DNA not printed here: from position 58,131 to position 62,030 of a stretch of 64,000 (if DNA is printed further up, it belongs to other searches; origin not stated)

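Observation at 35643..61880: Single 26.2-kb ORF encoding an 8,745-aa N-terminally lipidated protein with no recognisable enzymatic or anchoring domain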

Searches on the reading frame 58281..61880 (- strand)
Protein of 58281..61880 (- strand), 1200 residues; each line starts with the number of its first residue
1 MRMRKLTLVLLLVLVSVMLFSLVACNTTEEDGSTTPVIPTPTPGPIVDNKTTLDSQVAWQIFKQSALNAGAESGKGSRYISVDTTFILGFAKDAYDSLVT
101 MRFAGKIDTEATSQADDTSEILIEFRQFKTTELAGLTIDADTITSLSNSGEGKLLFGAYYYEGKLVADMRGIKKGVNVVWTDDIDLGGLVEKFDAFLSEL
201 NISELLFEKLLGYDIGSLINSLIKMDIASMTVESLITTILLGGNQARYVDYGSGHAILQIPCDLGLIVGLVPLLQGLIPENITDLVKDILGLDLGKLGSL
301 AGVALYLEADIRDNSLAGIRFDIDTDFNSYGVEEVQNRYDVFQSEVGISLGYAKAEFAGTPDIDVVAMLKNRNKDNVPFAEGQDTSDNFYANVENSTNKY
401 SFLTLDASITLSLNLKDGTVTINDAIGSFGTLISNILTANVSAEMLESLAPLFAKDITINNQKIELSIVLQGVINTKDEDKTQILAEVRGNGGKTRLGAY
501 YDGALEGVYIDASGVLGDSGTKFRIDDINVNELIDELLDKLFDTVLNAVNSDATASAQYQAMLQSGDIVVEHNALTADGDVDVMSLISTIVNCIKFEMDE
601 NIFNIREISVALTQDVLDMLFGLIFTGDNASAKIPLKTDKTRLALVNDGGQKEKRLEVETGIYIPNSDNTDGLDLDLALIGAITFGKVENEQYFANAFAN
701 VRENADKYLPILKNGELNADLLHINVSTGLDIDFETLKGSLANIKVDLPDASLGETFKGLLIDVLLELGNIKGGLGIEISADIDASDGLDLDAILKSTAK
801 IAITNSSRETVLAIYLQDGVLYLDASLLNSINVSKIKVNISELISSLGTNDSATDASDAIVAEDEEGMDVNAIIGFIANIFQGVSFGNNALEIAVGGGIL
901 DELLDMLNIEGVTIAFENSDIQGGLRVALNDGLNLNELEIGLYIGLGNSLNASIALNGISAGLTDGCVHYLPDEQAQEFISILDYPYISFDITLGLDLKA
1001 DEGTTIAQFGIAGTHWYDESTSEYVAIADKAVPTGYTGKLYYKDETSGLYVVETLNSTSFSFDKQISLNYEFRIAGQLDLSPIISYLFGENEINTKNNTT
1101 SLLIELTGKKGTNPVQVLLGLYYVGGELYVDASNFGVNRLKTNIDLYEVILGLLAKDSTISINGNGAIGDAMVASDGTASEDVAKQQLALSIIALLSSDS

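Call 16: find_homologous_proteins(query=window:58281-61880:-, max_evalue=0.001)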
Query window:58281-61880:- (1200 aa): 3 proteins with E <= 0.001 among 8000 candidates.
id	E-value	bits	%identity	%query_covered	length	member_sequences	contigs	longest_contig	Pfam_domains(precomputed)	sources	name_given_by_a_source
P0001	0.0e+0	1109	53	84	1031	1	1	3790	-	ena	-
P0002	0.0e+0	1057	46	89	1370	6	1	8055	-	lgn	-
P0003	9.6e-260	883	42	94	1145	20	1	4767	-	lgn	-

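Call 18: find_related_loci(query=A1, collection=genome_contigs, flank=10000)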
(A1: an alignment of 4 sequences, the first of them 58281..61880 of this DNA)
Query A1 (1200 aa) in genome_contigs; peptide patterns used: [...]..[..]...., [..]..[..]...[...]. (x = any residue, [..] = any of these).
72 stretches matched a pattern; 24 encode a relative of the query (tblastn E <= 1e-3); 23 distinct loci.
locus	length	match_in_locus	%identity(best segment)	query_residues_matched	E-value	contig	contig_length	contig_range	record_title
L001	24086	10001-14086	64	1-1200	0e+0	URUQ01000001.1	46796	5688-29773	uncultured Clostridiales bacterium isolate UMGS1366 genome assembly, contig: NODE_59_length_46796_cov_7.047025, whole ge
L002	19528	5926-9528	56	1-1200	0e+0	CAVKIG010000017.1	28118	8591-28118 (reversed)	bacterium isolate H07686-L1_cleanbin_000016 genome assembly, contig: Spades_H07686-L1_contig_716, whole genome shotgun s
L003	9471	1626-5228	54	1-1200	0e+0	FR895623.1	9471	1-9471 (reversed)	Firmicutes bacterium CAG:475 genomic scaffold, scf203, whole genome shotgun sequence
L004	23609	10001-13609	54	1-1200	0e+0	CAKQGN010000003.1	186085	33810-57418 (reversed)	MAG: uncultured Clostridia bacterium isolate REFINED_METABAT215_TOP10_CONTIGS_1500_ASSEMBLY_K77_MERGED__Hadza_MoBio_hadz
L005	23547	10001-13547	56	1-1178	0e+0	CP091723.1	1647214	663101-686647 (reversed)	MAG: Christensenella sp. isolate nC33_lr_bin.267.fa chromosome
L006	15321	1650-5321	53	1-1200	0e+0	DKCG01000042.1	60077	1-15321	MAG TPA_asm: Christensenella sp. UBA6880 UBA6880_contig_343, whole genome shotgun sequence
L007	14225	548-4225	53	1-1200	0e+0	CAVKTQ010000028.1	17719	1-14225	Firmicutes bacterium CAG:238 isolate H07683-L1_cleanbin_000016 genome assembly, contig: Spades_H07683-L1_contig_2517, wh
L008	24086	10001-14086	65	1-1200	0e+0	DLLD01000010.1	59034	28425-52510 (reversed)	MAG TPA_asm: Christensenella sp. UBA7571 UBA7571_contig_1413, whole genome shotgun sequence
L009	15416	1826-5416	51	1-1200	0e+0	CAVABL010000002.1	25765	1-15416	Firmicutes bacterium TM09-10 isolate H07660-L1_cleanbin_000023 genome assembly, contig: Spades_H07660-L1_contig_582, who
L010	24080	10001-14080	65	1-1200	0e+0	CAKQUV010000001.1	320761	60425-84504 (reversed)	MAG: uncultured Clostridia bacterium isolate REFINED_METABAT215_TOP10_CONTIGS_1500_ASSEMBLY_K77_MERGED__Hadza_PheChl_Fib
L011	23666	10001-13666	49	1-1200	0e+0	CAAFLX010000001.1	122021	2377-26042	MAG TPA_asm: Clostridia bacterium, isolate HGM11462, WGS project CAAFLX010000000 data, contig: SRS1596867_146_k141_8626,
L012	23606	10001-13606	44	1-1198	0e+0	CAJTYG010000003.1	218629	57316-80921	MAG TPA_asm: uncultured Christensenella sp. isolate MGBC124771 genome assembly, contig: MGBC124771.3, whole genome shotg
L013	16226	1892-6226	50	1-1200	0e+0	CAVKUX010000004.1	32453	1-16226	Anaeroplasmataceae bacterium isolate H07689-L1_cleanbin_000022 genome assembly, contig: Spades_H07689-L1_contig_725, who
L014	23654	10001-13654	42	1-1200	0e+0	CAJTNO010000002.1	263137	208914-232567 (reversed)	MAG TPA_asm: uncultured Christensenella sp. isolate MGBC105042 genome assembly, contig: MGBC105042.2, whole genome shotg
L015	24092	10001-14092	65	1-1200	0e+0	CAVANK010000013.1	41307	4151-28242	Butyrivibrio crossotus isolate H07606-L1_cleanbin_000015 genome assembly, contig: Spades_H07606-L1_contig_653, whole gen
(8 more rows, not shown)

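Call 41: search_protein_representatives(alignment_id=A1)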
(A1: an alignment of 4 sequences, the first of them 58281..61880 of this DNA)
Query: 4 sequences, 1138 profile positions. Proteins with E-value up to 0.001 (for the whole library): 69; up to 1e-10: 59; up to 1e-30: 45. The best 69 are listed.
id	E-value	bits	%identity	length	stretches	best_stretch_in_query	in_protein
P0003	0.0e+00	1896.2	-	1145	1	1-1137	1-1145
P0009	3.7e-245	833.0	-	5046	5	322-1137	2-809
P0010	1.2e-215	735.3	-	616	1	1-613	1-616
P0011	2.8e-200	684.4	-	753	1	1-747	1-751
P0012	3.1e-181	621.4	-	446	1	719-1137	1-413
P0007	3.4e-167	574.9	-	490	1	494-870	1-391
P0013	2.4e-155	535.6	-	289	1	1-292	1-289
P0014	3.4e-148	511.9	-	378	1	1-362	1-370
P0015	9.7e-143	493.9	-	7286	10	3-1016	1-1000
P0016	1.8e-136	473.1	-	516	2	762-1137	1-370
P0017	2.6e-134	466.0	-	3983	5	467-1020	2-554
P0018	2.7e-122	426.1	-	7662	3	3-1019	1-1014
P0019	3.9e-119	415.7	-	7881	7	3-1015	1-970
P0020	2.9e-109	383.0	-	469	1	1-411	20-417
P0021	1.0e-107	377.9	-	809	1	3-827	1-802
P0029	1.4e-78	281.4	-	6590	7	5-1013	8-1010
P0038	9.8e-48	179.2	-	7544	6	3-967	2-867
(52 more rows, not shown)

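Call 47: find_encoding_contigs(protein=P0019, flank=8000, max_places=3)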
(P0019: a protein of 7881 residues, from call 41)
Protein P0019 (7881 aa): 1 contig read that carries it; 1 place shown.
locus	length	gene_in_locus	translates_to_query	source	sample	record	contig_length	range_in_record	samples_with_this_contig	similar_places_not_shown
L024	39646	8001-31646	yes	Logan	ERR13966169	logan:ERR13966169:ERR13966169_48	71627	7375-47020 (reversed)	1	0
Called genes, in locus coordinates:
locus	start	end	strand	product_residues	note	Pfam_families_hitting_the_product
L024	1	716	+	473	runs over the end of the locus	-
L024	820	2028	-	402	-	PF01676:Metalloenzyme, PF10143:PhosphMutase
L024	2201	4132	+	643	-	-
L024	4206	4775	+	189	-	PF03703:bPH_2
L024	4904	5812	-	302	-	PF01757:Acyl_transf_3 (faint), PF07786:HGSNAT_cat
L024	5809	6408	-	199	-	-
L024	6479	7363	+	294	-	-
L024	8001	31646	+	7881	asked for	-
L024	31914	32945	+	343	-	PF03547:Mem_trans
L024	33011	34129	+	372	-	PF13421:Band_7_1, PF01145:Band_7, PF12773:DZR, PF18912:DZR_2 (weak), PF12773:DZR, PF13240:Zn_Ribbon_1, PF13248:Zn_ribbon_3 (weak), PF13248:Zn_ribbon_3, +5 more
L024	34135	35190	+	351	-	PF07754:Ribosomal_aS21 (faint), PF08271:Zn_Ribbon_TF (faint)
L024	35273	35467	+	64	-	PF08984:DUF1858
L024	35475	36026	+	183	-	PF12844:HTH_19 (weak), PF01381:HTH_3 (weak), PF07883:Cupin_2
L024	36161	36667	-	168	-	PF07670:Gate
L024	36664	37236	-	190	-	-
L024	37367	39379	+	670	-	PF00133:tRNA-synt_1, PF01406:tRNA-synt_1e (faint), PF01921:tRNA-synt_1f (faint), PF09334:tRNA-synt_1g, PF00133:tRNA-synt_1, PF19303:Anticodon_3 (weak), PF01588:tRNA_bind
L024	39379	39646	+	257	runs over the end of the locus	PF01026:TatD_DNase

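Call 53: search_solved_structures(query=A4, max_evalue=10, show_alignments=2)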
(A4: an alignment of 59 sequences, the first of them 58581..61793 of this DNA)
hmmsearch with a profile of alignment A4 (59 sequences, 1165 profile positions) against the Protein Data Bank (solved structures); distinct sequences matched with E-value up to 10: 1.
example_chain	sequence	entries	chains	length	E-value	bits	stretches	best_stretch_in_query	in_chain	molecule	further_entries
3nbu_A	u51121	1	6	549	0.33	12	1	968-1121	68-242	Glucose-6-phosphate isomerase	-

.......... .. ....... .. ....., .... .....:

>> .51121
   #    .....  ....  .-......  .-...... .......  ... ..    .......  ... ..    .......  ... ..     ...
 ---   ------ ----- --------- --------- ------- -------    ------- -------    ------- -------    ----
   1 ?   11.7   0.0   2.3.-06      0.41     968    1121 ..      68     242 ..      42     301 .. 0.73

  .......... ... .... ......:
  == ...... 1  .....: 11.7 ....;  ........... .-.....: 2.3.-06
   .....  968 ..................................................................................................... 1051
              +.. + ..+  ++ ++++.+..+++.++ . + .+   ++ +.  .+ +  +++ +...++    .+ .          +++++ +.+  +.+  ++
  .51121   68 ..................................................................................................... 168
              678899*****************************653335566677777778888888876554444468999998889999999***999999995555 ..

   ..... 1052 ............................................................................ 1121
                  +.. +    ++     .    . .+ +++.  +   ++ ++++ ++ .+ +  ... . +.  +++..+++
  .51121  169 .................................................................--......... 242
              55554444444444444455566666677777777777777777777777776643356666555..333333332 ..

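Call 56: search_protein_families(library=pfam, proteins=[L024:8001-20000:+, L024:19002-31643:+], max_evalue=1)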
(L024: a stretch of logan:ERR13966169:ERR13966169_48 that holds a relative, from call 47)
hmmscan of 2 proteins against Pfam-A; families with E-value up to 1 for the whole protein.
L024:8001-20000:+ (4000 aa): 0 families

L024:19002-31643:+ (4214 aa): 0 families

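Call 70: predict_structure(alignment_id=A4)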
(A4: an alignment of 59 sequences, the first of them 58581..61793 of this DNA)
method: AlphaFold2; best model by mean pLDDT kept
length: 1071 residues; sequences in the alignment: 59
mean_pLDDT: 76.6   pTM: 0.63
mean pLDDT of the five models: 76.6, 75.9, 70.6, 70.4, 68.3
residues with pLDDT >= 90: 144; 70-90: 641; 50-70: 227; < 50: 59
segments of 3 or more residues with pLDDT < 50: 1-14, 539-548, 722-736, 824-838
pLDDT, mean of each block of 10 residues (from residue 1): 39 54 86 83 65 71 62 81 68 89 80 79 89 89 74 82 72 68 71 65 74 77 86 73 61 65 68 78 81 74 78 66 54 80 89 90 87 90 85 84 81 82 82 86 92 95 90 96 85 89 84 75 57 55 42 71 81 76 83 78 77 85 84 80 79 89 95 92 78 79 79 63 46 46 80 83 83 87 90 85 80 76 47 43 68 74 73 67 68 76 75 78 81 82 90 80 66 70 88 91 86 87 79 70 76 80 82 78
secondary structure, 60 per line:
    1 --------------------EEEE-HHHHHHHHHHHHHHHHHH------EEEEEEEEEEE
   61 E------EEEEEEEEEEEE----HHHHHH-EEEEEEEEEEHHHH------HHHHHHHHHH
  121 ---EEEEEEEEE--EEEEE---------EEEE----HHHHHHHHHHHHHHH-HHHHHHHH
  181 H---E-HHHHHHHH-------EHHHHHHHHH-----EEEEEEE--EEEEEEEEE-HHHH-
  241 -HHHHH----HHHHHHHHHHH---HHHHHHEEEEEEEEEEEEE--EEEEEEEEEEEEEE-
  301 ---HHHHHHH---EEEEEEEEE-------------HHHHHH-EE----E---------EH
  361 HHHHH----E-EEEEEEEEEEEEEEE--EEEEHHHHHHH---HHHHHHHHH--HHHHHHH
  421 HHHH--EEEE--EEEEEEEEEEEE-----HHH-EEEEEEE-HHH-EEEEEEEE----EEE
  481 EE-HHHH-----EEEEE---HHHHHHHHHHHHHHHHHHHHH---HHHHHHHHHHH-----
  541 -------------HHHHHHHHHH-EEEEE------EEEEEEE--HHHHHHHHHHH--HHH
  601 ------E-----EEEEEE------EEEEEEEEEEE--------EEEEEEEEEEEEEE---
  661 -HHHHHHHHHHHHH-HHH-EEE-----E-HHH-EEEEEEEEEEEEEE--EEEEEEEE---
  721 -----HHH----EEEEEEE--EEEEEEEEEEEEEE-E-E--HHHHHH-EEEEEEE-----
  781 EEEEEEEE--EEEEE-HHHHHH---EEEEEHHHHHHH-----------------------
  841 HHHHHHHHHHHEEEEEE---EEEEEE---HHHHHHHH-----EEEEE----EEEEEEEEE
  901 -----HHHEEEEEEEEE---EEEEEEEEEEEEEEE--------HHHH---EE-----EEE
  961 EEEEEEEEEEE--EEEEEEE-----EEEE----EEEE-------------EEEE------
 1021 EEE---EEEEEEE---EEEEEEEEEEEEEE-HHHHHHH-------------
elements in order (helices of 4 or more, strands of 3 or more residues): E21-24 H26-43 E50-61 E68-79 H84-89 E91-100 H101-104 H111-120 E124-132 E135-139 E149-152 H157-171 H173-181 H187-194 H203-211 E217-223 E226-234 H236-239 H242-246 H251-261 H265-270 E271-283 E286-299 H304-310 E314-322 H336-341 H360-365 E372-386 E389-392 H393-399 H403-411 H414-424 E427-430 E433-444 E454-460 E466-473 E478-482 H484-487 E493-497 H501-521 H525-535 H554-563 E565-569 E576-582 H585-595 E613-618 E625-635 E644-657 H662-674 E680-682 E694-707 E710-717 E733-739 E742-755 H762-767 E769-775 E781-788 E791-795 H797-802 E806-810 H811-817 H841-851 E852-857 E861-866 H870-877 E883-887 E892-900 E909-917 E921-935 H944-947 E958-971 E974-980 E986-989 E994-997 E1011-1014 E1021-1023 E1027-1033 E1037-1050 H1052-1058
